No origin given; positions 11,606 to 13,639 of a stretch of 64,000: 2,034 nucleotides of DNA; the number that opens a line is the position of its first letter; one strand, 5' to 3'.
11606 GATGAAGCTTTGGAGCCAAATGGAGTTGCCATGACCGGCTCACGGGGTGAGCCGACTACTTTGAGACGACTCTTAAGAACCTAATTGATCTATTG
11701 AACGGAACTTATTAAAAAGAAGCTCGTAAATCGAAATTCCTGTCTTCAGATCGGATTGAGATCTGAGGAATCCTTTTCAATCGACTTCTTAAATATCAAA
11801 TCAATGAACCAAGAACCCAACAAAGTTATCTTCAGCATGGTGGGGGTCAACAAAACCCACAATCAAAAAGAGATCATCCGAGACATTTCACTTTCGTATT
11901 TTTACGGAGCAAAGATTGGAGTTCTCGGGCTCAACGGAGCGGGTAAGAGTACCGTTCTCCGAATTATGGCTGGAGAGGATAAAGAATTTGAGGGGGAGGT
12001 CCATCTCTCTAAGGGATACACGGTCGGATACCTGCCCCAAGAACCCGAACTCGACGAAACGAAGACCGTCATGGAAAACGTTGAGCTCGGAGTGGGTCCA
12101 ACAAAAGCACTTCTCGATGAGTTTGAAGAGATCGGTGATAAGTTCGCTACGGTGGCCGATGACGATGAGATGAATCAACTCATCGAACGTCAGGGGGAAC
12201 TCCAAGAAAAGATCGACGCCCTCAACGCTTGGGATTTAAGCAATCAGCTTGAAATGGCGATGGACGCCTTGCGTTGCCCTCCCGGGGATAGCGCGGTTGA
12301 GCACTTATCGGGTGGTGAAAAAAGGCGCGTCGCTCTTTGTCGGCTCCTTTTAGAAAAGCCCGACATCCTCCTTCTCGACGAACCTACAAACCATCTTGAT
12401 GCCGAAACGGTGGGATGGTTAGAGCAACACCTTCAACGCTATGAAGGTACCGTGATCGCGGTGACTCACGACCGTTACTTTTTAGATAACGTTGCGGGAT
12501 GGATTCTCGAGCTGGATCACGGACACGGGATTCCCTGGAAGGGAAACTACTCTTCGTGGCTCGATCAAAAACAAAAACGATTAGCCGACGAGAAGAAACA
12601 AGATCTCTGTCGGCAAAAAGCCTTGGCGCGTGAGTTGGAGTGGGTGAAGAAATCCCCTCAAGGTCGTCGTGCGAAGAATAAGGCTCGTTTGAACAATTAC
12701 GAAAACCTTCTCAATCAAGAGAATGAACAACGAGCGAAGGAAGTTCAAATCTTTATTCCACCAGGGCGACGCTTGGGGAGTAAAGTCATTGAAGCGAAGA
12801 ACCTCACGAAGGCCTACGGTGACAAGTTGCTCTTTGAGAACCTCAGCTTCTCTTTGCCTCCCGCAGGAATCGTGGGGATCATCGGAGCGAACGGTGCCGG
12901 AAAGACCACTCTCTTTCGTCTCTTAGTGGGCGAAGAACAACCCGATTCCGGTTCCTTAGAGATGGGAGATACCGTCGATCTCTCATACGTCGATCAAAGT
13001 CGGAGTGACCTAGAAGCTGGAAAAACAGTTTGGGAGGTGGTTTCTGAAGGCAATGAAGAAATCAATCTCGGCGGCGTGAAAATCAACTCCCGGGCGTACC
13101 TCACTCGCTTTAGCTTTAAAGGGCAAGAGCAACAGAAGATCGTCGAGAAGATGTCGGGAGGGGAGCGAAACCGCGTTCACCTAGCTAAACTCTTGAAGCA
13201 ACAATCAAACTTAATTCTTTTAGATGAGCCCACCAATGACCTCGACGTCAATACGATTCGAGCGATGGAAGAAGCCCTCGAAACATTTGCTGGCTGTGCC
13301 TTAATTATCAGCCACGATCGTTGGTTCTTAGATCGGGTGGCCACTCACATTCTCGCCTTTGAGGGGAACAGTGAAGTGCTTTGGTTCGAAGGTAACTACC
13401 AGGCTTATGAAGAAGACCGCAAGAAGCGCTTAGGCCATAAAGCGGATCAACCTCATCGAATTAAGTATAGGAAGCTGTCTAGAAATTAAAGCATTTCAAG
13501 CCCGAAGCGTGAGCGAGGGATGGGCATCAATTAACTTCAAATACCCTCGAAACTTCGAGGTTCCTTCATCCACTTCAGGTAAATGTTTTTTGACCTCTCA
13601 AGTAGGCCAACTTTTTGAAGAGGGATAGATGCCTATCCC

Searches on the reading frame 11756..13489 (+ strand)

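Call 37: search_protein_families(library=pfam, proteins=[window:11756-13489:+], max_evalue=0.001)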
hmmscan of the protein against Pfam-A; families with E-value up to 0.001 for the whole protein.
window:11756-13489:+ (577 aa): 7 families
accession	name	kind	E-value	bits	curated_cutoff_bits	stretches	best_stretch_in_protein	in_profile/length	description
PF00005.33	ABC_tran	-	2.2e-52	177.7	25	2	42-212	2-137/137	ABC transporter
PF13304.12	AAA_21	-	9.3e-14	52.6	27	0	183-244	237-304/304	AAA domain, putative AbiEii toxin, Type IV TA system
PF12848.13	ABC_tran_Xtn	-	6.1e-11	42.7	25.9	1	251-327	1-79/85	ABC transporter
PF02463.25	SMC_N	-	1.6e-08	34.7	40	0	428-528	103-205/220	RecF/RecN/SMC N terminal domain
PF01926.29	MMR_HSR1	-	4.7e-05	23.9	21.9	0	373-409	2-36/113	50S ribosome-binding GTPase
PF13555.12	AAA_29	-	4.7e-05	23.5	27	0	360-391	12-47/61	P-loop containing region of AAA domain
PF13401.12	AAA_22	-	0.00046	20.9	27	0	370-406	5-33/130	AAA domain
